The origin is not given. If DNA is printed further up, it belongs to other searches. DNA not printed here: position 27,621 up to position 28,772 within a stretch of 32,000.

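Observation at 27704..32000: WYL (BrxR-like) regulator coupled to a giant DUF4145-nuclease-helicase gene: candidate defence cargo at the ICE edge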

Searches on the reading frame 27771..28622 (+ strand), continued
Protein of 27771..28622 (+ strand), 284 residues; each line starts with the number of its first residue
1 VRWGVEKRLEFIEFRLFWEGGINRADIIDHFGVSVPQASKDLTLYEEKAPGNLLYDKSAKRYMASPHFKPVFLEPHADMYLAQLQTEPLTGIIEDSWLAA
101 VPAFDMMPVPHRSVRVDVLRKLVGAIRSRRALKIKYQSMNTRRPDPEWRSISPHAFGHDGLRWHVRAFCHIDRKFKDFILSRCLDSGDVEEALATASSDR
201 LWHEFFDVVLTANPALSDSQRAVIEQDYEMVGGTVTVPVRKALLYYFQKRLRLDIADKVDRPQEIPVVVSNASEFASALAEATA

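Call 37: search_protein_families(library=ncbifam, proteins=[L002:4671-6197:+, L002:6197-7378:+, L002:7391-9079:+, L002:9082-10002:+, L002:147-353:+], max_evalue=0.01)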
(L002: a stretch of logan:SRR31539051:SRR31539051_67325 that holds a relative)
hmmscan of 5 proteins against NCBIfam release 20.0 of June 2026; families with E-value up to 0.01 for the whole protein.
L002:4671-6197:+ (509 aa): 6 families
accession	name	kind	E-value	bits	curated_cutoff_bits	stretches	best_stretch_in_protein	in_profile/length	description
NF047738.1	antiphage_MADS2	equivalog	3.1e-35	121.6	720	1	33-398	202-567/654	methylation-associated defense system DNA methyltransferase MAD2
TIGR00497.1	hsdM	equivalog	1e-25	90.4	242.75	2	244-481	254-496/515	type I restriction-modification system subunit M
NF033452.1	BREX_1_MTaseX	exception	4.1e-07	28.2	500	1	289-407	504-626/1210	BREX-1 system adenine-specific DNA-methyltransferase PglX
NF033455.1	BREX_6_MTaseX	exception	3.8e-06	24.7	900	1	291-397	553-660/1319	BREX-6 system adenine-specific DNA-methyltransferase PglX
TIGR02987.1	met_A_Alw26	exception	0.00069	18.5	353.5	0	160-216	4-66/523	Alw26I/Eco31I/Esp3I family type II restriction adenine-specific DNA-methyltransferase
TIGR01177.1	TIGR01177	hypoth_equivalog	0.006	15.9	316.55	0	168-196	170-198/330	TIGR01177 family methyltransferase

L002:6197-7378:+ (394 aa): 2 families
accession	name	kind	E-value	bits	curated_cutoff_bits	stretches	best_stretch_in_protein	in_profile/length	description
NF007278.0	PRK09737.1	equivalog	7.7e-14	51.3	662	1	4-394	12-419/461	type I restriction-modification system specificity subunit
NF047740.1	antiphage_MADS5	equivalog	1.1e-10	40.9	400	1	225-365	298-439/461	methylation-associated defense system restriction endonuclease subunit S MAD5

L002:7391-9079:+ (563 aa): 7 families
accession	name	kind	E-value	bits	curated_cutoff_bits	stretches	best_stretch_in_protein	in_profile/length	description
NF047739.1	antiphage_MADS3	equivalog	5.3e-08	32.4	420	1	3-94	2-93/427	methylation-associated defense system AAA family ATPase MAD3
NF053563.1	Rkd4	equivalog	9.5e-07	27.3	860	1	1-45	1-45/747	arcadin-4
NF038234.1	retron_eff_Eco8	equivalog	2.5e-06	26.4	250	1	1-57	1-57/679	retron Eco8 family effector endonuclease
TIGR00611.2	recf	equivalog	2.8e-05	23.4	172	1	3-46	1-44/339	DNA replication/repair protein RecF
NF041760.1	PtuA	equivalog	0.00097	18.1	500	0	2-44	51-93/524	retron Ec78 anti-phage system effector ATPase PtuA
TIGR02169.1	SMC_prok_A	equivalog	0.0035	15.1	729.4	1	4-44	3-44/1165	chromosome segregation protein SMC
TIGR00606.1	rad50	subfamily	0.0051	14.5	453.75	1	19-46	23-51/1311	DNA repair protein Rad50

L002:9082-10002:+ (307 aa): 0 families

L002:147-353:+ (69 aa): 0 families

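Call 38: find_homologous_proteins(query=L002:9082-10002:+, max_evalue=0.001)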
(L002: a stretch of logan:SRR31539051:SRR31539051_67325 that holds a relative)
Query L002:9082-10002:+ (307 aa): 199 proteins with E <= 0.001 among 3464 candidates; the best 120 are listed.
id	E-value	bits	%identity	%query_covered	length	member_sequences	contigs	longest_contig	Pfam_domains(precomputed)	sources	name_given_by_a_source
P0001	3.4e-188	643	92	100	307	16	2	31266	-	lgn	-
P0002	4.8e-183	626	90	100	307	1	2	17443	-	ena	-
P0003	1.1e-110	388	58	100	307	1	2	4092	-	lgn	-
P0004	7.7e-109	382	55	100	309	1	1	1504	-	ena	-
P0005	8.5e-109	382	56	100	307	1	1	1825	-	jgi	jgi:hypothetical protein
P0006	2.2e-108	381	56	99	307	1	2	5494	-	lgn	-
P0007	6.5e-108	379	56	100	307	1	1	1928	-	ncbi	-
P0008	1.4e-107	378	55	99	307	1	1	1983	-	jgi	-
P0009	1.4e-107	378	53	100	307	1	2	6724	-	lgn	-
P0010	2.0e-107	377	57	100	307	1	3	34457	-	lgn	-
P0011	3.0e-107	377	57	100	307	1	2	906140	-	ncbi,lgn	ncbi:UNVERIFIED_ORG: hypothetical protein GGD51_000532 [Rhizobium esperanzae]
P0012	5.7e-107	376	56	100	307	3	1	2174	-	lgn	-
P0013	2.5e-106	374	56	100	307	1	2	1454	-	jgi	-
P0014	3.0e-106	374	53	100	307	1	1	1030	-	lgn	-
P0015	4.2e-106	373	56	100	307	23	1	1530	-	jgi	jgi:hypothetical protein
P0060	2.6e-101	357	53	100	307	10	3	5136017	-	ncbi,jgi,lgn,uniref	ncbi:hypothetical protein P7L79_27105 [Tistrella mobilis]|jgi:hypothetical protein|uniref:hypothetic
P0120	1.1e-89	319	48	100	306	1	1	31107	-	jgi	jgi:hypothetical protein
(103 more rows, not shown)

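Call 46: predict_structure(alignment_id=A2)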
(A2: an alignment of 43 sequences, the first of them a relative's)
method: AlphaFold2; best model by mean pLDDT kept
length: 307 residues; sequences in the alignment: 43
mean_pLDDT: 93.0   pTM: 0.89
mean pLDDT of the five models: 93.0, 92.1, 91.2, 90.6, 89.8
residues with pLDDT >= 90: 252; 70-90: 55; 50-70: 0; < 50: 0
segments of 3 or more residues with pLDDT < 50: none
pLDDT, mean of each block of 10 residues (from residue 1): 94 92 92 92 93 95 92 90 93 94 93 93 89 95 96 96 94 97 96 92 90 94 95 86 96 91 94 95 86 95 95
secondary structure, 60 per line:
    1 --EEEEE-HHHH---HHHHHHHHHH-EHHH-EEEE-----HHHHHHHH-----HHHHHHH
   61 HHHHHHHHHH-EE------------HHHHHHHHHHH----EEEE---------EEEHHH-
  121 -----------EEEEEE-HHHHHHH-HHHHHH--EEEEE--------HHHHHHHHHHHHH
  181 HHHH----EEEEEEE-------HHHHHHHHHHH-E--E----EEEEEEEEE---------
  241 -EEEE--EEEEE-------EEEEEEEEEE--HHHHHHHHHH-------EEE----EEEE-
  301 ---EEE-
elements in order: E3-7 H9-12 H16-25 E32-35 H41-48 H54-70 H86-96 E101-104 E114-116 E132-137 H139-145 H147-152 E155-159 H168-184 E189-195 H203-213 E223-231 E242-245 E248-252 E260-269 H272-281 E289-291 E296-299 E304-306

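Call 49: fold_search(model_id=the predicted structure, library=pdb)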
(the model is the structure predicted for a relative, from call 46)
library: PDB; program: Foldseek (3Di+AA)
matches with E <= 10: 1018; with E <= 0.001: 26
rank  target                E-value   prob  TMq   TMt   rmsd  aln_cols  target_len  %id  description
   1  7clg_B                1.2e-04  1.00  0.35  0.15   5.1       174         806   13  Crystal structure of the ATP-dependent restriction endonuclease SauUSI (released 2021-01-20)
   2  9fhk_B                2.4e-04  0.99  0.32  0.29  18.9       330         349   11  Structure of the F13 protein of Vaccinia virus (P21 crystal form) (released 2025-03-12)
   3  8v07_D                2.5e-04  1.00  0.32  0.26   6.5       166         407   10  Crystal structure of mouse PLD3 co-crystallized with 5'Pi-ssDNA for 30 days (released 2024-03-13)
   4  5bpi_D                2.5e-04  0.99  0.27  0.31  22.9       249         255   10  Structure of TrmBL2, an archaeal chromatin protein, shows a novel mode of DNA binding. (released 2015-09-02)
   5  3hsi_A                2.7e-04  1.00  0.35  0.25   5.5       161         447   10  Crystal structure of phosphatidylserine synthase Haemophilus influenzae Rd KW20 (released 2009-06-30)
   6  5bpi_C                2.7e-04  1.00  0.27  0.32   6.9       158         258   11  Structure of TrmBL2, an archaeal chromatin protein, shows a novel mode of DNA binding. (released 2015-09-02)
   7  7js5                  2.9e-04  1.00  0.32  0.22   5.9       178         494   11  Phospholipase D engineered mutant (TNYR) inactive enzyme (H168A) bound to 1-inositol phosphate (released 2021-04-28)
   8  5box_A                2.9e-04  0.99  0.28  0.31  25.4       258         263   12  Structure of TrmBL2, an archaeal chromatin protein, shows a novel mode of DNA binding. (released 2015-09-02)
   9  1f0i                  3.0e-04  1.00  0.36  0.24   6.2       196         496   10  THE FIRST CRYSTAL STRUCTURE OF A PHOSPHOLIPASE D (released 2001-05-16)
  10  5bpd_B                3.2e-04  0.99  0.28  0.32  24.9       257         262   12  Structure of TrmBL2, an archaeal chromatin protein, shows a novel mode of DNA binding. (released 2015-09-02)
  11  8yr5_L                4.3e-04  1.00  0.39  0.29   5.4       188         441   10  Crystal structure of E. coli phosphatidylserine synthase in apo state (released 2024-11-20)
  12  9fiz                  4.6e-04  0.97  0.32  0.27  17.9       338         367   10  Structure of the F13 protein (mutant A295E) of Vaccinia virus (released 2025-03-12)
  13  5bpd_D                5.2e-04  1.00  0.26  0.30   8.1       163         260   12  Structure of TrmBL2, an archaeal chromatin protein, shows a novel mode of DNA binding. (released 2015-09-02)
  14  8yr5_C                5.5e-04  1.00  0.39  0.29   5.5       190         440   10  Crystal structure of E. coli phosphatidylserine synthase in apo state (released 2024-11-20)
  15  7js7_B                5.8e-04  1.00  0.35  0.24   9.3       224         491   11  Phospholipase D engineered mutant (TNYR) H442 covalent adduct with 1-inositol phosphate (released 2021-04-28)
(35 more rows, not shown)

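Call 50: find_encoding_contigs(protein=P0120, flank=10000, max_places=2)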
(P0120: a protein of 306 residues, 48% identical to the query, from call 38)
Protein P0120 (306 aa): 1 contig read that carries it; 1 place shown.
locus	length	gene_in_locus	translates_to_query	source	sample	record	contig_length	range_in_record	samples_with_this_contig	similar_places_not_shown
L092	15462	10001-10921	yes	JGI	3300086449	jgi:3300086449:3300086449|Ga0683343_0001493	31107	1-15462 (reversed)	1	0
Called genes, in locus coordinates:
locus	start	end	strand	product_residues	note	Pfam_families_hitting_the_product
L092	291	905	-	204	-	PF00239:Resolvase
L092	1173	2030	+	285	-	PF26109:WHD_BrxR, PF13280:WYL, PF26107:BrxR_CTD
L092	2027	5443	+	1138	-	PF04313:HSDR_N (weak), PF00270:DEAD, PF00271:Helicase_C (faint), PF04851:ResIII, PF18766:SWI2_SNF2, PF08463:EcoEI_R_C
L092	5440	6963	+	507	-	PF12161:HsdM_N, PF02384:N6_Mtase, PF01170:UPF0020, PF07669:Eco57I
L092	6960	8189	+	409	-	PF01420:Methylase_S (faint)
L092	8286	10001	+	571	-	PF13175:AAA_15, PF13476:AAA_23 (weak), PF13304:AAA_21 (weak)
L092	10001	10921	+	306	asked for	-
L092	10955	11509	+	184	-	-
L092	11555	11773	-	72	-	-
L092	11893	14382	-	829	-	-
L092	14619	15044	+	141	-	-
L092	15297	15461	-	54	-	?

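Call 51: find_encoding_contigs(protein=P0060, flank=10000, max_places=2)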
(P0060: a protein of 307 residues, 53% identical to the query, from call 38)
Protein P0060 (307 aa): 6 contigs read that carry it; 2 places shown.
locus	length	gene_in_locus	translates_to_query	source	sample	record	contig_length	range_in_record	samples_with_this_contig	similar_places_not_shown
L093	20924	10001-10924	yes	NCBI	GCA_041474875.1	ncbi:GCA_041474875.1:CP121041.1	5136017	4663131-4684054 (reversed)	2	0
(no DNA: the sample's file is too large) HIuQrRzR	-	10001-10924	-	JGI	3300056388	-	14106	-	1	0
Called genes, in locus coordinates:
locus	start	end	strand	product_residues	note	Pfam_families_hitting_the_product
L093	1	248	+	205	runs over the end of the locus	PF13338:AbiEi_4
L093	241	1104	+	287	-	PF08843:AbiEii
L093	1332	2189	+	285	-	PF26109:WHD_BrxR, PF13280:WYL, PF26107:BrxR_CTD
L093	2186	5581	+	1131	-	PF13643:DUF4145 (faint), PF04313:HSDR_N (weak), PF04851:ResIII, PF00270:DEAD (weak), PF18766:SWI2_SNF2, PF00271:Helicase_C (weak), PF08463:EcoEI_R_C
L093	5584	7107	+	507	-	PF12161:HsdM_N, PF02384:N6_Mtase, PF01170:UPF0020, PF07669:Eco57I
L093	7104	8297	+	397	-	PF01420:Methylase_S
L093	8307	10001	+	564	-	PF02463:SMC_N (weak), PF13175:AAA_15, PF13476:AAA_23, PF13304:AAA_21 (weak), PF13175:AAA_15 (weak)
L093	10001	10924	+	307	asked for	-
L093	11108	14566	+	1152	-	PF18335:SH3_13 (faint), PF00580:UvrD-helicase (faint), PF13086:AAA_11 (faint), PF13245:AAA_19, PF13604:AAA_30, PF01443:Viral_helicase1 (faint), PF13538:UvrD_C_2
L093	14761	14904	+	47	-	-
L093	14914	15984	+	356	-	PF01734:Patatin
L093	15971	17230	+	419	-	PF18144:SMODS (weak), PF21654:DncV-like_NTFase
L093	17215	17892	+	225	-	-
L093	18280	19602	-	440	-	PF13356:Arm-DNA-bind_3, PF22022:Phage_int_M (faint), PF00589:Phage_integrase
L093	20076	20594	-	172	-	PF00583:Acetyltransf_1 (weak), PF13508:Acetyltransf_7 (weak), PF13673:Acetyltransf_10 (weak)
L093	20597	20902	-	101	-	PF08681:TacA1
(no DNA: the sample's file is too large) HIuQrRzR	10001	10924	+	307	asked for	-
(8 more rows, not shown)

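Call 52: search_solved_structures(query=L002:7391-9079:+, max_evalue=0.01)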
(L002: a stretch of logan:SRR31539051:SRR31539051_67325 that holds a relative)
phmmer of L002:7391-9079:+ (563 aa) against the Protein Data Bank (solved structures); distinct sequences matched with E-value up to 0.01: 1.
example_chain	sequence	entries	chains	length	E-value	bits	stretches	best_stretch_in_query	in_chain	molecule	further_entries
6p74_A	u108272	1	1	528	3.5e-06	29.2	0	3-44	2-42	Putative ATP-dependent endonuclease of the OLD family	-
